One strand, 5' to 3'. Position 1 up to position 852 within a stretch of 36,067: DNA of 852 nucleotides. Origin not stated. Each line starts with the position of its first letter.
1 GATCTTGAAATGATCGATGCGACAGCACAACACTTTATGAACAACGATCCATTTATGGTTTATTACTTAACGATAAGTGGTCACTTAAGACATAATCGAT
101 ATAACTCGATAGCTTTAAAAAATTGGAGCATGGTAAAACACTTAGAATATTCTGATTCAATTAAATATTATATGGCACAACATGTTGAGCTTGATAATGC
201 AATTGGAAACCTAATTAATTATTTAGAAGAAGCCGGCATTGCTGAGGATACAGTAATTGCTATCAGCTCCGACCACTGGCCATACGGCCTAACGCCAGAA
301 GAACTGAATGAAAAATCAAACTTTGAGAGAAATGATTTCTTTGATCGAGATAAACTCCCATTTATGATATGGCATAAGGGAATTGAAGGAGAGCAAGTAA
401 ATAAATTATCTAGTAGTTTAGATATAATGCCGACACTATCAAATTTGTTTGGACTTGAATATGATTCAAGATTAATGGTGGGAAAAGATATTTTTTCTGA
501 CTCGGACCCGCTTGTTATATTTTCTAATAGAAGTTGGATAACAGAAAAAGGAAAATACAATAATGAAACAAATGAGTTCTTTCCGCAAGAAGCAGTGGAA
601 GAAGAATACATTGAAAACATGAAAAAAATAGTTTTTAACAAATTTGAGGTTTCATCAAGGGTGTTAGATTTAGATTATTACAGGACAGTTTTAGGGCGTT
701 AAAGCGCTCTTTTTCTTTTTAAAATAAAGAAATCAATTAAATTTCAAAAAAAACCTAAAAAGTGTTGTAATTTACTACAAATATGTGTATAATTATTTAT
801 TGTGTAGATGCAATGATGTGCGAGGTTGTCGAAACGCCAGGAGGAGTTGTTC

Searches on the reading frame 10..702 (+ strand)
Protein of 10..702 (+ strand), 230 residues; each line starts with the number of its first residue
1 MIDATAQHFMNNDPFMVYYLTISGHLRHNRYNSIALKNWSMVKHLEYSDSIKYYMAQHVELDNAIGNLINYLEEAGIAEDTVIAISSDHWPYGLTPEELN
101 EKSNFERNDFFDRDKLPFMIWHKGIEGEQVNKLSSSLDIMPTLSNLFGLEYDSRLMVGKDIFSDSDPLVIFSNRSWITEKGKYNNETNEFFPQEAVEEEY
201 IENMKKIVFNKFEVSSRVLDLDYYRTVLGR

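Call 75: find_encoding_contigs(protein=window:10-702:+, flank=10000, max_places=6)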
Protein window:10-702:+ (230 aa): no gene with exactly this product is on record in the collection.
